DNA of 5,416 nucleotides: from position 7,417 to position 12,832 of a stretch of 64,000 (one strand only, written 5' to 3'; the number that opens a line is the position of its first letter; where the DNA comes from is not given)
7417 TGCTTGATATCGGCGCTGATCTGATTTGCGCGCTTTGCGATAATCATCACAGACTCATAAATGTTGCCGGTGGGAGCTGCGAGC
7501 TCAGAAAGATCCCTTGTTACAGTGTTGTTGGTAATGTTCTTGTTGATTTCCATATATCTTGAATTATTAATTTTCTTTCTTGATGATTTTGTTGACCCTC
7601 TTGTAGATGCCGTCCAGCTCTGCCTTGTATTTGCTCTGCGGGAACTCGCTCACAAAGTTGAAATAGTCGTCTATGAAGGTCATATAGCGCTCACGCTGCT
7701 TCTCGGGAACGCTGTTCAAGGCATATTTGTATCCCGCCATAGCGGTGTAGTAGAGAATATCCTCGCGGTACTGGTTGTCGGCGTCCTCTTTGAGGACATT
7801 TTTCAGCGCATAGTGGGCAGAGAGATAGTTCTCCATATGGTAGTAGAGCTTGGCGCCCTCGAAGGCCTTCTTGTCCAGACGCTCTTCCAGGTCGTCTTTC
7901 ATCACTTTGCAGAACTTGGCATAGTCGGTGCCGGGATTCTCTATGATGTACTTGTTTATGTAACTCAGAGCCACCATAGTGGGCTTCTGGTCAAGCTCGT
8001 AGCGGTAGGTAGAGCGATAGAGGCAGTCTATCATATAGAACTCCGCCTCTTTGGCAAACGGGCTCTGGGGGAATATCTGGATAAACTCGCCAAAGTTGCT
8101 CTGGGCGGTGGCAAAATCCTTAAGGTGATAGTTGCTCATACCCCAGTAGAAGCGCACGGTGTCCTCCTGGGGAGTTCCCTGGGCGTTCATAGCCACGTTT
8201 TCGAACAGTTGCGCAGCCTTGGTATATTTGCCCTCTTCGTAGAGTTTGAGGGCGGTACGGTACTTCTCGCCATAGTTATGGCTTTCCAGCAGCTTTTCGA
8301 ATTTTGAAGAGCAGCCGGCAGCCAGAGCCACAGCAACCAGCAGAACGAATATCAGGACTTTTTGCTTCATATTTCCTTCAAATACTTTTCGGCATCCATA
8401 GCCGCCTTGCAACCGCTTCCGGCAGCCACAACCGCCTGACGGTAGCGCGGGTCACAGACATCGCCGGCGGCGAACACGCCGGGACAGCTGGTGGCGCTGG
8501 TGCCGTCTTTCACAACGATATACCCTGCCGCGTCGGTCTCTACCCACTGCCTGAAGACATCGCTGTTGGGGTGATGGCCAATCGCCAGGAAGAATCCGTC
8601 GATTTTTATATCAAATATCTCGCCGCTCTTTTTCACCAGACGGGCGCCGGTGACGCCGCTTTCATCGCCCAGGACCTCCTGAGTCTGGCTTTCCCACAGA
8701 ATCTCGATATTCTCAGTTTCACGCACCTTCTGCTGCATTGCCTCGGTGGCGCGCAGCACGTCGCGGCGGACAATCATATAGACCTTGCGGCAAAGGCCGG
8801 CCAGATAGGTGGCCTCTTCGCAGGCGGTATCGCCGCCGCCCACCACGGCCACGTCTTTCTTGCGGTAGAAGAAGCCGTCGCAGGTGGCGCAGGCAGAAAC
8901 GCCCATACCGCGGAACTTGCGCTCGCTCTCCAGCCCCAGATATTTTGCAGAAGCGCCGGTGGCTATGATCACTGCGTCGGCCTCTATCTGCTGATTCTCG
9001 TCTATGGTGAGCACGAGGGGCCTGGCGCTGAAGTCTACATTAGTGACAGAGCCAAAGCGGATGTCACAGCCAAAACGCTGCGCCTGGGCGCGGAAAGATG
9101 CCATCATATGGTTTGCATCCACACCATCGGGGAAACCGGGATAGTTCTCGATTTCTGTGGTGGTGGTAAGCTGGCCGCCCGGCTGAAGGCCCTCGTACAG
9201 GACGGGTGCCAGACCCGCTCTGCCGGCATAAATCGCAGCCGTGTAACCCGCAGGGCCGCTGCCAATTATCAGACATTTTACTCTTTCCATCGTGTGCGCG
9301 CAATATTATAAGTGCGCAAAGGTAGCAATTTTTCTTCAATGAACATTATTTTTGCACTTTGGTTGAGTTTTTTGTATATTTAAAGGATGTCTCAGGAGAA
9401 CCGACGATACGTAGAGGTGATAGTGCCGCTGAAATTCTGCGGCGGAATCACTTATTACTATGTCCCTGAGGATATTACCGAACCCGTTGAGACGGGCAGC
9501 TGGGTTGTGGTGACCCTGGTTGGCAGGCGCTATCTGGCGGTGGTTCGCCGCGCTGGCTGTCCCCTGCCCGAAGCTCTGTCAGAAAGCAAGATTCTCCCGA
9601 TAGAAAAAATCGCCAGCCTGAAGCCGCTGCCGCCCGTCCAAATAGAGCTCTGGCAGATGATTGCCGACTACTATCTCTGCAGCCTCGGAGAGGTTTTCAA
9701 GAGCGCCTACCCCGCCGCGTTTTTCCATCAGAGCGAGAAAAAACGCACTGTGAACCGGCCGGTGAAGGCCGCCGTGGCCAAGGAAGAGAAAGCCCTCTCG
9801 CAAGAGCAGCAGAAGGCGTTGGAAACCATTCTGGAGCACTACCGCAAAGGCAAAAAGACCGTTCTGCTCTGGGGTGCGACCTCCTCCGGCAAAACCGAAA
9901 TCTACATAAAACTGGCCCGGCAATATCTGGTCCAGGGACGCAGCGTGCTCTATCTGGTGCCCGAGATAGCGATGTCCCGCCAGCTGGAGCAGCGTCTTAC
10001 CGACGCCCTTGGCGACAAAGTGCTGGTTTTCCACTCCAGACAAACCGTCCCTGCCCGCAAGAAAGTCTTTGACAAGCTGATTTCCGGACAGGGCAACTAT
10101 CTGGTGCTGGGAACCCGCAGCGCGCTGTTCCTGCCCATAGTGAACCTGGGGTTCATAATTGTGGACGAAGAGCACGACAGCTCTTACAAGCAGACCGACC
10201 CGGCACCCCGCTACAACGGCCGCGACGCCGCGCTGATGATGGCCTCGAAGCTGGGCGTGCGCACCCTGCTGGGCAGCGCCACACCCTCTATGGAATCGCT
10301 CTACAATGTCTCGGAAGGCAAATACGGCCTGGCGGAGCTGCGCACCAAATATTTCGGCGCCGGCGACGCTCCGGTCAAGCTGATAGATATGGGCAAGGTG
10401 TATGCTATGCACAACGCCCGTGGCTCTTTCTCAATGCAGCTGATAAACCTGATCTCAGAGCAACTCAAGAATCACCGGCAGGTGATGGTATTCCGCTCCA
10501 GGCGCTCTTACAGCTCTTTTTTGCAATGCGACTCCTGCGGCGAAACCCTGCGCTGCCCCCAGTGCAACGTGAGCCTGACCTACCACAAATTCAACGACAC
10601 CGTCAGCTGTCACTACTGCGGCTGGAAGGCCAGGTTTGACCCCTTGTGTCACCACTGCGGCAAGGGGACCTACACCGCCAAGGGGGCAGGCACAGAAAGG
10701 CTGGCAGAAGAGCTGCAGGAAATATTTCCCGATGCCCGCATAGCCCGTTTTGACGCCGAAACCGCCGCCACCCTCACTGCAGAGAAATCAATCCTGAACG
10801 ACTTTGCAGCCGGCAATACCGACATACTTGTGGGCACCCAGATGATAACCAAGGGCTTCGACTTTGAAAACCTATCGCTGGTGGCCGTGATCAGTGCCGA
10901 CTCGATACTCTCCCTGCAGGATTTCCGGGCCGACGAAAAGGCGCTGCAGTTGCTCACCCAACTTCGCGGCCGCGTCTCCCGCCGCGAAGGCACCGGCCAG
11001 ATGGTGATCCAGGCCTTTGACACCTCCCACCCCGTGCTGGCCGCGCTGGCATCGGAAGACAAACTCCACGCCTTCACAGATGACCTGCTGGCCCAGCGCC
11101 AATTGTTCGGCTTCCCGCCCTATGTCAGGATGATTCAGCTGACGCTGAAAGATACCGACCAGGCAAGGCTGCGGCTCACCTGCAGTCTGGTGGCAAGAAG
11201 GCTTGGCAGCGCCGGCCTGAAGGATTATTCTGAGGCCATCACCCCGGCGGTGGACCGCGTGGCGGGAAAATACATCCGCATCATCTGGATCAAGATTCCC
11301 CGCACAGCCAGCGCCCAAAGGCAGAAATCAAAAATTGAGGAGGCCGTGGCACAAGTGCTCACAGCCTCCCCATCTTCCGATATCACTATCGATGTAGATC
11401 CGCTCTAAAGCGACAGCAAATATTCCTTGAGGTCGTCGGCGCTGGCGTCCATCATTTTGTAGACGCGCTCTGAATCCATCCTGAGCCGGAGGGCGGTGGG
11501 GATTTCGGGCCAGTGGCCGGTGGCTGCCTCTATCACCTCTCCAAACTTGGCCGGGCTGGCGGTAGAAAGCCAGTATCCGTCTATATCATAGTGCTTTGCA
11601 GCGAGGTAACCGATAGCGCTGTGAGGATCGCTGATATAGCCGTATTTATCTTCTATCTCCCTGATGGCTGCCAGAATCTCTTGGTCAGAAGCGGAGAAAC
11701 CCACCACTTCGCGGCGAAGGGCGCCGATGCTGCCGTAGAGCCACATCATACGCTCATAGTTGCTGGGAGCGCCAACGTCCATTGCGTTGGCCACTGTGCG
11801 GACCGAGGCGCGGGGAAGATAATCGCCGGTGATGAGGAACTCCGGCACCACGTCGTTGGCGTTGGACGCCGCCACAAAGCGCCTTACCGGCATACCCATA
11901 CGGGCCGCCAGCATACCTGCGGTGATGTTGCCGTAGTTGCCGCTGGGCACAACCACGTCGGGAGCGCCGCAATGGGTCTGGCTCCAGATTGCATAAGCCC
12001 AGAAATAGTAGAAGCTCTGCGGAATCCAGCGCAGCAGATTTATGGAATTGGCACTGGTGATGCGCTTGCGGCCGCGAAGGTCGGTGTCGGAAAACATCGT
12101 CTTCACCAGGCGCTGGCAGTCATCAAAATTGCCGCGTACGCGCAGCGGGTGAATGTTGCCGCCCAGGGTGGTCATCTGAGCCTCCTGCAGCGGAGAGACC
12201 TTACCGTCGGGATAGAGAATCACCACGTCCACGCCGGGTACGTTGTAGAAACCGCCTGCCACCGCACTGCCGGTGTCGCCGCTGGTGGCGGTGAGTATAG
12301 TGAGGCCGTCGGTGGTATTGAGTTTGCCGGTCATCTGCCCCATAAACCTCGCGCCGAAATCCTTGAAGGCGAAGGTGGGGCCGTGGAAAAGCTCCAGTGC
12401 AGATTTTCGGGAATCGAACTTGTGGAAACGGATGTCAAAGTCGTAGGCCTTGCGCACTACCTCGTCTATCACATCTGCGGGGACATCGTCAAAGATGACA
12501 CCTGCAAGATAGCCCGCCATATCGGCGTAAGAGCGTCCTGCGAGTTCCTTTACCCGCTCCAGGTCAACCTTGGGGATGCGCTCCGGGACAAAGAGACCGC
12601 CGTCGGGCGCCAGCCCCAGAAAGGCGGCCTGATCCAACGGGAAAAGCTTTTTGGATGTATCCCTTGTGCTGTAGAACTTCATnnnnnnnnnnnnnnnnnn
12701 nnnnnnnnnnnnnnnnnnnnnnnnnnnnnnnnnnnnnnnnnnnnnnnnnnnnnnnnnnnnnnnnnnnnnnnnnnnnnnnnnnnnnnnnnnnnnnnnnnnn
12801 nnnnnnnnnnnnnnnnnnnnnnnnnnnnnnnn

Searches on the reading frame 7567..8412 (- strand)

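Call 70: search_protein_families(library=pfam, proteins=[window:7567-8412:-], max_evalue=0.0001)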
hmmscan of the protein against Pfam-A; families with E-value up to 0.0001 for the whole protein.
window:7567-8412:- (281 aa): 2 families
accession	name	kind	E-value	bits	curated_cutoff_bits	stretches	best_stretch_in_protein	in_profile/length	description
PF13525.12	YfiO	-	2.9e-10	40.7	25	1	49-239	7-200/203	Outer membrane lipoprotein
PF07719.23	TPR_2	-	6.2e-06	26.4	27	0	88-116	5-33/34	Tetratricopeptide repeat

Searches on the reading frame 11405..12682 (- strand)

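Call 70: search_protein_families(library=pfam, proteins=[window:11405-12682:-], max_evalue=0.0001)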
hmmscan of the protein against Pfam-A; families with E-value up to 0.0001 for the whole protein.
window:11405-12682:- (425 aa): 2 families
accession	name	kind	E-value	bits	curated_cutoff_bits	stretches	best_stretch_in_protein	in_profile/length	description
PF00291.31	PALP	-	8.5e-29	101.2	35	1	97-362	29-275/295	Pyridoxal-phosphate dependent enzyme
PF14821.11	Thr_synth_N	-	8.8e-16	58.3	25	1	2-80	1-79/79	Threonine synthase N terminus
